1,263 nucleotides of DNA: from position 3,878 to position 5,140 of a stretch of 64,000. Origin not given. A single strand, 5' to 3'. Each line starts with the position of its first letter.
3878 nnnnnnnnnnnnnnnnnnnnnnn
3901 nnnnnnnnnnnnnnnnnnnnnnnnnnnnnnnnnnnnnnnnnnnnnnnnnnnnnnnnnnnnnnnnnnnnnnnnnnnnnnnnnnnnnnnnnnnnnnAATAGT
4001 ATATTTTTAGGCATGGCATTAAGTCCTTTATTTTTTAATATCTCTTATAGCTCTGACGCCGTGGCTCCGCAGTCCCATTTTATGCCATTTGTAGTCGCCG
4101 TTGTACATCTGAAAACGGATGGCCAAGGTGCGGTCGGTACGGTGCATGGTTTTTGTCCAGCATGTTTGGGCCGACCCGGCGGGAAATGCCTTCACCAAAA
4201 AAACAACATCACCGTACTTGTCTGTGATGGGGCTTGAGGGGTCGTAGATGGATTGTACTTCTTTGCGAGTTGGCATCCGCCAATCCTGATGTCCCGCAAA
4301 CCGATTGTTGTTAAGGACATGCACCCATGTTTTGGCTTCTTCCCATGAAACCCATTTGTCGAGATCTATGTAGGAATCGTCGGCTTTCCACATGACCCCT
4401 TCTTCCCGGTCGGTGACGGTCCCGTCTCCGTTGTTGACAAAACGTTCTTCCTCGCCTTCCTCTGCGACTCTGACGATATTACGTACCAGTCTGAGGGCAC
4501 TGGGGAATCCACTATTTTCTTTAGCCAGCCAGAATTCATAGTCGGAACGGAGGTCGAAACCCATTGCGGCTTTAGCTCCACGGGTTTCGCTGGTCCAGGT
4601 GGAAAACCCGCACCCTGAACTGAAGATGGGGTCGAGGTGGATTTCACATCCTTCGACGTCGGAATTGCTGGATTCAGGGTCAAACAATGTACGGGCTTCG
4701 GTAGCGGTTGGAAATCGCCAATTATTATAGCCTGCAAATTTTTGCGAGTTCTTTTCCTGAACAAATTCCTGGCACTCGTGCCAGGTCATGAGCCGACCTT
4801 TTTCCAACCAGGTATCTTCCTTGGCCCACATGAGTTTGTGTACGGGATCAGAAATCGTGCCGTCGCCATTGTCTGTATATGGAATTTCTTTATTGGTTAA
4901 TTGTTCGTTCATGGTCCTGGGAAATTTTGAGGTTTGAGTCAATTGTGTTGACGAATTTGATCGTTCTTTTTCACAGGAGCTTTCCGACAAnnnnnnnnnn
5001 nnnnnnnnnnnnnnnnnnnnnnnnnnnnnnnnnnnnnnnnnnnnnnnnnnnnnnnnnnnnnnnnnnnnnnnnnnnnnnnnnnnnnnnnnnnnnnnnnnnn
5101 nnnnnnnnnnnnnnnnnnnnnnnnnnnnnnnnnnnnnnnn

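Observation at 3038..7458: Tandem array of seven leaderless DUF1566/Lcl-C-terminal-domain genes (eight domain copies)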

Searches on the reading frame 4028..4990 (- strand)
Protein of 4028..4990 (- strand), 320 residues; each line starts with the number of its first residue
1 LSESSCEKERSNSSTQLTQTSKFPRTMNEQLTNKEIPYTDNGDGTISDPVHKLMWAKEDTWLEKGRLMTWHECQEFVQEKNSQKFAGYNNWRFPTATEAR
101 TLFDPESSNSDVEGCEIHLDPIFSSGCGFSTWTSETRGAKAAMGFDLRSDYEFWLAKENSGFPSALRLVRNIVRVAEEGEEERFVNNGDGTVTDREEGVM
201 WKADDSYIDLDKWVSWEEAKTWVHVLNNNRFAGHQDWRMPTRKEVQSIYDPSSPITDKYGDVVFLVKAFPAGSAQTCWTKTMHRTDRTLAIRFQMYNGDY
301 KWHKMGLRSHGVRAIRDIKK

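Call 3: search_protein_families(library=pfam, proteins=[window:4028-4990:-], max_evalue=0.01)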
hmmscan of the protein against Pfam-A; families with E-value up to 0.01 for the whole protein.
window:4028-4990:- (320 aa): 1 family
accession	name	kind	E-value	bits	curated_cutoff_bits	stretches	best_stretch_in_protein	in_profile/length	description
PF07603.17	Lcl_C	-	2e-39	134.9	34.9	2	190-316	1-117/117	Lcl C-terminal domain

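Call 5: find_encoding_contigs(protein=window:4028-4912:-, flank=10000, max_places=6)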
Protein window:4028-4912:- (294 aa): 21 contigs read that carry it; 6 places shown.
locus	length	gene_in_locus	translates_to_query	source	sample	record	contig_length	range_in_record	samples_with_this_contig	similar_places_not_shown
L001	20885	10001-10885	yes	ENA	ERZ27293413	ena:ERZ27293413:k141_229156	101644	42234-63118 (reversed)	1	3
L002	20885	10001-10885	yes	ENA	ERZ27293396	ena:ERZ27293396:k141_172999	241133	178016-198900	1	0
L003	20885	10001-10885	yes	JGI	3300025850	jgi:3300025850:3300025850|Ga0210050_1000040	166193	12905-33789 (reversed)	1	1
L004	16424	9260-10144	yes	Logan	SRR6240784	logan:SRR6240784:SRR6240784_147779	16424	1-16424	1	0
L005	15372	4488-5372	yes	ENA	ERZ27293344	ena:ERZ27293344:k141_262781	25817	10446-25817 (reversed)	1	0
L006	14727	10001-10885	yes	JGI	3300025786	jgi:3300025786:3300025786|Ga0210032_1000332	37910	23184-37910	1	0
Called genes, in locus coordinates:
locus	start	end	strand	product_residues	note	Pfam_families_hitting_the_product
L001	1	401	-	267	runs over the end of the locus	PF04116:FA_hydroxylase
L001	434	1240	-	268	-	PF04784:DUF547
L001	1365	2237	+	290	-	PF00702:Hydrolase (faint), PF05116:S6PP (weak), PF08282:Hydrolase_3, PF05116:S6PP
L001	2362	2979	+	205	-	-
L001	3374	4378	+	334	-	-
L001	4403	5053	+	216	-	PF07603:Lcl_C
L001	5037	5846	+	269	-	PF13181:TPR_8 (faint), PF21033:RMD1-3 (faint), PF13431:TPR_17 (faint), PF14559:TPR_19 (faint), PF00515:TPR_1 (faint), PF07719:TPR_2 (faint)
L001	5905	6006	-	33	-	-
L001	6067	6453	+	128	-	-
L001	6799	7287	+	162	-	-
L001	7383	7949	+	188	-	PF07603:Lcl_C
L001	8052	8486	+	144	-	PF07603:Lcl_C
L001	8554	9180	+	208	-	PF07603:Lcl_C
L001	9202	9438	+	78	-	PF00462:Glutaredoxin (weak)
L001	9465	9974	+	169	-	PF07603:Lcl_C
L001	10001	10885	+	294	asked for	PF07603:Lcl_C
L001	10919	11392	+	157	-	PF07603:Lcl_C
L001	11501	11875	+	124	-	PF07603:Lcl_C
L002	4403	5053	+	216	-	PF07603:Lcl_C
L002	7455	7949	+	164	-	PF07603:Lcl_C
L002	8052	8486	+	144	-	PF07603:Lcl_C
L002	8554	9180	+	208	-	PF07603:Lcl_C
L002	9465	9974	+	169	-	PF07603:Lcl_C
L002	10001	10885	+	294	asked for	PF07603:Lcl_C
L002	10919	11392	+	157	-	PF07603:Lcl_C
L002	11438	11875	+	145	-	PF07603:Lcl_C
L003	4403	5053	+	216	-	PF07603:Lcl_C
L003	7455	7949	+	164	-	PF07603:Lcl_C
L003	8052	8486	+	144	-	PF07603:Lcl_C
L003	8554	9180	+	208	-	PF07603:Lcl_C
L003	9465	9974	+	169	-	PF07603:Lcl_C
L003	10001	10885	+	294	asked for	PF07603:Lcl_C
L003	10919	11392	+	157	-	PF07603:Lcl_C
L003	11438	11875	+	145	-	PF07603:Lcl_C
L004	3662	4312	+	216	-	PF07603:Lcl_C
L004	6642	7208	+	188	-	PF07603:Lcl_C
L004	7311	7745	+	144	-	PF07603:Lcl_C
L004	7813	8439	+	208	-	PF07603:Lcl_C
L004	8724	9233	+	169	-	PF07603:Lcl_C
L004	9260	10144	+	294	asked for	PF07603:Lcl_C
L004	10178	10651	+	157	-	PF07603:Lcl_C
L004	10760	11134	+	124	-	PF07603:Lcl_C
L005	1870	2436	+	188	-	PF07603:Lcl_C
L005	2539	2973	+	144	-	PF07603:Lcl_C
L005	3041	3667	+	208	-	PF07603:Lcl_C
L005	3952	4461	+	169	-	PF07603:Lcl_C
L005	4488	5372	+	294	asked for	PF07603:Lcl_C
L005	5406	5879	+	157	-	PF07603:Lcl_C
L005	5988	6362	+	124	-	PF07603:Lcl_C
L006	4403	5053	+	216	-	PF07603:Lcl_C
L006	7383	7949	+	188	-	PF07603:Lcl_C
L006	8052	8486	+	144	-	PF07603:Lcl_C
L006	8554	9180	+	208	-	PF07603:Lcl_C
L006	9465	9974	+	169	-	PF07603:Lcl_C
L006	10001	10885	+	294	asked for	PF07603:Lcl_C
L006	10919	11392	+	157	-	PF07603:Lcl_C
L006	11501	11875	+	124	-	PF07603:Lcl_C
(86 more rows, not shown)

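Call 6: find_related_loci(query=window:4028-4912:-, collection=genome_contigs, flank=10000)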
Query window:4028-4912:- (294 aa) in genome_contigs; peptide patterns used: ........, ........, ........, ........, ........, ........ (x = any residue, [..] = any of these).
52 stretches matched a pattern; 38 encode a relative of the query (tblastn E <= 1e-3); 36 distinct loci.
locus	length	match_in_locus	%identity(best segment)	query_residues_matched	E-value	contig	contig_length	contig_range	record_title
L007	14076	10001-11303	88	1-294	0e+0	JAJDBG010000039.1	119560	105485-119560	MAG: Nitrospinaceae bacterium isolate OFTM96 OFTM96_38, whole genome shotgun sequence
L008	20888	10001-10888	69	6-293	3e-142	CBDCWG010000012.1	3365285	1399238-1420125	MAG: Nitrospinales bacterium isolate a2619a5f-0194-4d6d-9150-7445cf304463 genome assembly, contig: contig_12, whole geno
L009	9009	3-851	70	12-294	4e-142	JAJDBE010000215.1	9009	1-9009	MAG: Nitrospinaceae bacterium isolate OFTM6 OFTM6_214, whole genome shotgun sequence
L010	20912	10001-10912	69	6-293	1e-140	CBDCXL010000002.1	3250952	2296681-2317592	MAG: Nitrospinales bacterium isolate 4e79c772-6b72-4db0-bd25-b8212fbdc190 genome assembly, contig: contig_2, whole genom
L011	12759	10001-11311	67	4-294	2e-139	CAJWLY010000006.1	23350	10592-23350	MAG TPA_asm: uncultured Nitrospinaceae bacterium isolate ERR599060_bin.7_MetaBAT_v2.12.1_MAG genome assembly, contig: NO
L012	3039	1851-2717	67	6-294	8e-144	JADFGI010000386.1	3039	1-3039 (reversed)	MAG: Nitrospinota bacterium isolate B2T1L10 B2T1L10_NODE66643, whole genome shotgun sequence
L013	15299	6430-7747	68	6-290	3e-137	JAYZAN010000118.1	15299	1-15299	MAG: Nitrospinota bacterium isolate XB_MAG1184 DB_MAG1184_0118, whole genome shotgun sequence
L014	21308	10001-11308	66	9-293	1e-136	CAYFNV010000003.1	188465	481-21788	MAG TPA_asm: uncultured Nitrospina sp. isolate ERP019367_co1_61 genome assembly, contig: NODE_102_length_188465_cov_26.7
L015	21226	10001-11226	65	6-293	4e-136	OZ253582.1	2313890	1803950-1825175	MAG: Nitrospinales bacterium isolate d88e25f9-fceb-4c12-a94a-4a5aae773960 genome assembly, chromosome: 1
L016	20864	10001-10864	67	6-293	9e-136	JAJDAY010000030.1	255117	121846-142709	MAG: Nitrospinaceae bacterium isolate OFTM181 OFTM181_29, whole genome shotgun sequence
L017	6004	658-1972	65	6-293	4e-135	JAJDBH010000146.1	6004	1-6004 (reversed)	MAG: Nitrospinaceae bacterium isolate OFTM387 OFTM387_145, whole genome shotgun sequence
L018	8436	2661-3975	65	6-293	4e-134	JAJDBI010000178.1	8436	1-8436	MAG: Nitrospinaceae bacterium isolate OFTM91 OFTM91_177, whole genome shotgun sequence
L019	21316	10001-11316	66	9-294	1e-133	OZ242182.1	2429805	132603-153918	MAG: Nitrospinales bacterium isolate ec82e2e8-b931-44c7-adfe-dcca6f622aa9 genome assembly, chromosome: 1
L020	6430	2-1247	65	9-294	1e-133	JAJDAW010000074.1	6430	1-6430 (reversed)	MAG: Nitrospinaceae bacterium isolate OFTM142 OFTM142_73, whole genome shotgun sequence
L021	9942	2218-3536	64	6-294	2e-133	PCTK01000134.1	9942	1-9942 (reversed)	MAG: Nitrospinae bacterium CG22_combo_CG10-13_8_21_14_all_47_10 CG22_scaffold_4426_c, whole genome shotgun sequence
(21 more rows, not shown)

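Call 20: find_homologous_proteins(query=window:4028-4912:-, max_evalue=0.001)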
Query window:4028-4912:- (294 aa): 1336 proteins with E <= 0.001 among 2366 candidates; the best 120 are listed.
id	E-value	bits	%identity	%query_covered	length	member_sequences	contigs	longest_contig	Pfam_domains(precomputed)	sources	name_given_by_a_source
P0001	6.7e-180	615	86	100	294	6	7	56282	PF07603.18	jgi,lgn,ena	-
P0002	1.1e-156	539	76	100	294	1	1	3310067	PF07603.18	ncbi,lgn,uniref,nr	ncbi:MAG: DUF1566 domain-containing protein [Candidatus Nitrohelix vancouverensis]|uniref:DUF1566 do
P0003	8.1e-143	493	69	99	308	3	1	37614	PF07603.18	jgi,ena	-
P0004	3.9e-142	491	70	99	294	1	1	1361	PF07603.18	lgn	-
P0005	6.2e-142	490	69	98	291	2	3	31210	PF07603.18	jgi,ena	-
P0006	1.5e-141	489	69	98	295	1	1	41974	PF07603.18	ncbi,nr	ncbi:hypothetical protein UR09_00630 [Candidatus Nitromaritima sp. SCGC AAA799-A02]|nr:hypothetical 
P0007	2.4e-140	485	69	98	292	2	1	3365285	PF07603.18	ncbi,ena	-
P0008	1.9e-138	479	69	98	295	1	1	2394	PF07603.18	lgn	-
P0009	3.4e-138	478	69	98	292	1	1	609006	PF07603.18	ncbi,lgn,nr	ncbi:MAG: hypothetical protein NPINA01_23730 [Nitrospinaceae bacterium]|nr:MAG: hypothetical protein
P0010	8.2e-138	477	67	98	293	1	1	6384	PF07603.18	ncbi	-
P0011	4.1e-137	475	68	96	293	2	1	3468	PF07603.18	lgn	-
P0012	2.0e-136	472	65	98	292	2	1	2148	PF07603.18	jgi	jgi:hypothetical protein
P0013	2.3e-136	472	69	98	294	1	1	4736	PF07603.18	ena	-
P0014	2.9e-136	472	69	96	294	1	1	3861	PF07603.18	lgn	-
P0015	3.2e-136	472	67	98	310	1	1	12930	PF07603.18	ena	-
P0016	7.6e-136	470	67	98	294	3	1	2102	PF07603.18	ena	-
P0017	1.3e-135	470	66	98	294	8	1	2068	PF07603.18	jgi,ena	-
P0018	1.5e-135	469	68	98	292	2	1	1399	PF07603.18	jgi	-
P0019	1.6e-135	469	66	98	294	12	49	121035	PF07603.18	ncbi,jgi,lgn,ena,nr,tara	ncbi:MAG TPA: DUF1566 domain-containing protein [Nitrospinaceae bacterium]|jgi:hypothetical protein|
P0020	1.9e-135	469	67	98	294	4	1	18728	PF07603.18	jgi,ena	-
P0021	2.2e-135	469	67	99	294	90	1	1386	PF07603.18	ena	-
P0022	4.4e-135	468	67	98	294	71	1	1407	PF07603.18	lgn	-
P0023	6.5e-135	467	68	98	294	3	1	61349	PF07603.18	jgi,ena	-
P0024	7.2e-135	467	66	99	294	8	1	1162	PF07603.18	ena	-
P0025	7.5e-135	467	66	98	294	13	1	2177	PF07603.18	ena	-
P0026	1.0e-134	467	66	98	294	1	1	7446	PF07603.18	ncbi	-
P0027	3.7e-134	465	67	97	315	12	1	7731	PF07603.18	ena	-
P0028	4.2e-134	465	68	98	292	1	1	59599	PF07603.18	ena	-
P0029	9.4e-134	464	65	99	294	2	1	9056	PF07603.18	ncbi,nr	ncbi:MAG: DUF1566 domain-containing protein [Nitrospinae bacterium]|nr:DUF1566 domain-containing pro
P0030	9.6e-134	464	66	98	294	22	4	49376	PF07603.18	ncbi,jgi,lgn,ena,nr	ncbi:MAG: DUF1566 domain-containing protein [Nitrospinaceae bacterium]|jgi:hypothetical protein|nr:D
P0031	1.4e-133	463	66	96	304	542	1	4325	PF07603.18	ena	-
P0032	5.9e-133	461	64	100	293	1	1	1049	PF07603.18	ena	-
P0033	3.7e-132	458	64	100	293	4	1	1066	PF07603.18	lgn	-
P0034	4.1e-132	458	65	98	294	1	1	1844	PF07603.18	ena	-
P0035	6.0e-132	458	64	99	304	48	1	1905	PF07603.18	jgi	-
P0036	1.2e-131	457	64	98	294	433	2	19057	PF07603.18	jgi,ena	jgi:predicted GNAT family N-acyltransferase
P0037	3.1e-131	455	64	96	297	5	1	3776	PF07603.18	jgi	jgi:hypothetical protein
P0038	4.3e-131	455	65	98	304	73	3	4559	PF07603.18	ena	-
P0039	7.7e-131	454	65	97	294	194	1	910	PF07603.18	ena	-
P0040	1.5e-130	453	65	100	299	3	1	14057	PF07603.18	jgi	-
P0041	1.7e-130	453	63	97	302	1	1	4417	PF07603.18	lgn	-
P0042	3.4e-130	452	64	97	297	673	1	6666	PF07603.18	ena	-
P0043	4.2e-130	452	64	97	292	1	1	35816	PF07603.18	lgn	-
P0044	5.1e-130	451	65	98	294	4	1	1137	PF07603.18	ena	-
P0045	6.6e-130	451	63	98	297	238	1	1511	PF07603.18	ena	-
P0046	9.1e-130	450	66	97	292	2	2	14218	PF07603.18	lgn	-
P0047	1.1e-129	450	65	97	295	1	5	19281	PF07603.18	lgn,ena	-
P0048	2.0e-129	449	66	98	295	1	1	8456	PF07603.18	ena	-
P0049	3.7e-129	448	66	97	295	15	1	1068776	PF07603.18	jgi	jgi:hypothetical protein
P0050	8.8e-129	447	64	99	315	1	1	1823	PF07603.18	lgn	-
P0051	1.4e-128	447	63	96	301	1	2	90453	PF07603.18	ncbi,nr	ncbi:MAG: DUF1566 domain-containing protein [Nitrospinaceae bacterium]|nr:DUF1566 domain-containing 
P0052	2.7e-128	446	64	99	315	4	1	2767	PF07603.18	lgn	-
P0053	3.7e-128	445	63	99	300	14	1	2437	PF07603.18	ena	-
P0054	5.3e-128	445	63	97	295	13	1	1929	PF07603.18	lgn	-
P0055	6.6e-128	444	63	97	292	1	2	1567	PF07603.18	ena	-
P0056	8.2e-128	444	63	96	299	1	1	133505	PF07603.18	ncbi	-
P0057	1.5e-127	443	61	98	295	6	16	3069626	PF07603.18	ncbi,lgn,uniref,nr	ncbi:Lcl C-terminal domain-containing protein [Nitrospina gracilis]|uniref:Lcl C-terminal domain-con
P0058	2.3e-127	443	63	100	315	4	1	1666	PF07603.18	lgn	-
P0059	8.9e-127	441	60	98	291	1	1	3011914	PF07603.18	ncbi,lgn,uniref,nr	ncbi:Lcl C-terminal domain-containing protein [Nitrospina watsonii]|uniref:Lcl C-terminal domain-con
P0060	2.5e-126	439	61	98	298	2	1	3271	PF07603.18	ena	-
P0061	2.5e-126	439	60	100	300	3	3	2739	PF07603.18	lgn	-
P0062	4.2e-126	438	61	98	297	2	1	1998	PF07603.18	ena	-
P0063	6.5e-126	438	62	98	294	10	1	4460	PF07603.18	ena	-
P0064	8.6e-126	437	64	96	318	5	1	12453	PF07603.18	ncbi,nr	ncbi:MAG: DUF1566 domain-containing protein [Nitrospinae bacterium]|nr:DUF1566 domain-containing pro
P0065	1.1e-125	437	63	96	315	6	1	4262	PF07603.18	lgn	-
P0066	2.2e-125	436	61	97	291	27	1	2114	PF07603.18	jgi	jgi:hypothetical protein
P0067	4.1e-125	435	60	100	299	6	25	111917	PF07603.18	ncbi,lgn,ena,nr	ncbi:MAG: DUF1566 domain-containing protein [Nitrospina sp.]|nr:DUF1566 domain-containing protein [N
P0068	1.7e-124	433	59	98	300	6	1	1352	PF07603.18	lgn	-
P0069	2.1e-124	433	63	96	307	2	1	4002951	PF07603.18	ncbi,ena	-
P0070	9.7e-124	431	62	97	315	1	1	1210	PF07603.18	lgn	-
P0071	1.2e-123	430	60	100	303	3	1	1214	PF07603.18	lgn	-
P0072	3.0e-123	429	62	100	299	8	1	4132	PF07603.18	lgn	-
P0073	5.7e-123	428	60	98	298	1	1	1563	PF07603.18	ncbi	-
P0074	5.7e-123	428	61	96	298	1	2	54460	PF07603.18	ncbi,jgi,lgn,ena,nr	ncbi:MAG: DUF1566 domain-containing protein [Nitrospinota bacterium]|nr:DUF1566 domain-containing pr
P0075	1.1e-122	427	64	90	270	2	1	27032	PF07603.18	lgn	-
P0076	2.2e-122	426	61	100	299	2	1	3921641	PF07603.18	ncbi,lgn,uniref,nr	ncbi:MAG: DUF1566 domain-containing protein [Candidatus Nitronauta litoralis]|uniref:DUF1566 domain-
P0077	3.3e-122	426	62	98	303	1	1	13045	PF07603.18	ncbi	-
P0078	4.4e-122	425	59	100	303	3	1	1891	PF07603.18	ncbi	-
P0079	5.8e-121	422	58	96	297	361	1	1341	PF07603.18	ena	-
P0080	7.4e-121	421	60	97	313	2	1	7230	PF07603.18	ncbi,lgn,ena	-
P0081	9.5e-121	421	58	96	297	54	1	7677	PF07603.18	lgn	-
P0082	1.5e-120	420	60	96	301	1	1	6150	PF07603.18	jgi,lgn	jgi:hypothetical protein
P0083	3.5e-119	416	61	98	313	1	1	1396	PF07603.18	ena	-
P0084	3.9e-119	416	61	98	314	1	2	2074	PF07603.18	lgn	-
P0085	1.4e-118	414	59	96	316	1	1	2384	PF07603.18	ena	-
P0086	1.8e-118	413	60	98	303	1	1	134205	PF07603.18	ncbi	-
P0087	4.0e-118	412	56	100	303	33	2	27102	PF07603.18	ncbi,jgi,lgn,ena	-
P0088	4.0e-117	409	59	95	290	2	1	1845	PF07603.18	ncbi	-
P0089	1.2e-116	407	58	96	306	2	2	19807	PF07603.18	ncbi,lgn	ncbi:MAG: DUF1566 domain-containing protein [Nitrospinales bacterium]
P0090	2.1e-116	407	60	94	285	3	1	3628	PF07603.18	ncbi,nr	ncbi:MAG: hypothetical protein A3K09_08420 [Nitrospinae bacterium RIFCSPLOWO2_12_FULL_47_7]|nr:MAG: 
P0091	2.5e-115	403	57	96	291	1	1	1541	PF07603.18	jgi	jgi:hypothetical protein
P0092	4.0e-115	402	58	95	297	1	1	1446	PF07603.18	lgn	-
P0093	4.2e-115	402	56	98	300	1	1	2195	PF07603.18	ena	-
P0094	8.0e-114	398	56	97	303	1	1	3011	PF07603.18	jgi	jgi:hypothetical protein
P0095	2.5e-113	396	55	98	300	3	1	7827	PF07603.18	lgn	-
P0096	7.0e-111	388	54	95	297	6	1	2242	PF07603.18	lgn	-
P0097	1.7e-109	384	65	84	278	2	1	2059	PF07603.18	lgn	-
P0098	1.2e-108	381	55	96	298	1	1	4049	PF07603.18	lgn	-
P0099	8.8e-108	378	56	96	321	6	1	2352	PF07603.18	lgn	-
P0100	1.6e-106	374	55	95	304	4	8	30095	PF07603.18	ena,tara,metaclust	tara:strand:- start:4439 stop:5353 length:915 start_codon:yes stop_codon:yes gene_type:complete|meta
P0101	2.1e-104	367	54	96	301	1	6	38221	PF07603.18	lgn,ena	-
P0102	2.1e-101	357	55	96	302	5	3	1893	PF07603.18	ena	-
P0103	2.8e-101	357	54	96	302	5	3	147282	PF07603.18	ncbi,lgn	-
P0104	2.4e-100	354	66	77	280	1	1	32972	PF07603.18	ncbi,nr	ncbi:MAG: DUF1566 domain-containing protein [Nitrospinaceae bacterium]|nr:DUF1566 domain-containing 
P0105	5.0e-99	350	54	96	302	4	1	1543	PF07603.18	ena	-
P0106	5.9e-99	349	53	96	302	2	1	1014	PF07603.18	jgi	-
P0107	7.8e-99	349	68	70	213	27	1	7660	PF07603.18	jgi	jgi:hypothetical protein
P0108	2.9e-97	344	53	96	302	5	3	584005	PF07603.18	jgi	-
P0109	3.8e-94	333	63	74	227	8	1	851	PF07603.18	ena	-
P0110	3.2e-78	281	66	61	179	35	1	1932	PF07603.18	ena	-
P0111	8.5e-76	273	64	62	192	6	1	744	PF07603.18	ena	-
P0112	8.6e-75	270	65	61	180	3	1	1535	PF07603.18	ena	-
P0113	1.1e-74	270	65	61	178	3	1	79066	PF07603.18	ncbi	ncbi:MAG: DUF1566 domain-containing protein [Nitrospinaceae bacterium]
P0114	1.2e-70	256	62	61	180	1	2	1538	PF07603.18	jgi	jgi:hypothetical protein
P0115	1.4e-68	249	63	62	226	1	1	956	PF07603.18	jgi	jgi:hypothetical protein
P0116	4.1e-66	241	64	55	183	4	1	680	PF07603.18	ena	-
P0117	2.4e-58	216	68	46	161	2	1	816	PF07603.18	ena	-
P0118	1.7e-54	203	57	49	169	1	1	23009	PF07603.18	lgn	-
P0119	3.9e-42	163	66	34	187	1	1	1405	PF01047.29,PF13412.13,PF07603.18,PF12802.14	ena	-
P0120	1.7e-41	161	66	34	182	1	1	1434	PF07603.18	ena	-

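Call 23: search_solved_structures(query=A1, max_evalue=1, show_alignments=2)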
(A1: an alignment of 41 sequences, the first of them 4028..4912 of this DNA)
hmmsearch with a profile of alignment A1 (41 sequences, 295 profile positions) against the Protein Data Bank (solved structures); distinct sequences matched with E-value up to 1: 0.

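Call 28: predict_structure(alignment_id=A1)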
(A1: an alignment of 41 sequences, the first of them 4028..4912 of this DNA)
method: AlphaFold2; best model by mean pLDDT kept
length: 294 residues; sequences in the alignment: 41
mean_pLDDT: 84.4   pTM: 0.71
mean pLDDT of the five models: 84.4, 84.2, 78.7, 77.8, 77.7
residues with pLDDT >= 90: 155; 70-90: 96; 50-70: 25; < 50: 18
segments of 3 or more residues with pLDDT < 50: 1-7, 150-152, 273-280
pLDDT, mean of each block of 10 residues (from residue 1): 46 94 94 93 89 91 91 94 92 95 90 83 92 78 79 70 93 93 85 95 96 93 83 76 75 85 81 47 78 82
secondary structure, 60 per line:
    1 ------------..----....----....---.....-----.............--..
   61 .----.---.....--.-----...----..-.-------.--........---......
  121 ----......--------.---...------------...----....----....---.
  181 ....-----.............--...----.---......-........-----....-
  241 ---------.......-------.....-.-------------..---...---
elements in order: E19-22 E27-30 H34-38 H44-56 H70-74 E83-85 E104-111 E115-120 E125-130 E143-145 E158-160 E165-168 E173-176 H180-184 H190-202 H216-221 E223-230 E236-239 E250-256 E264-268 E289-291
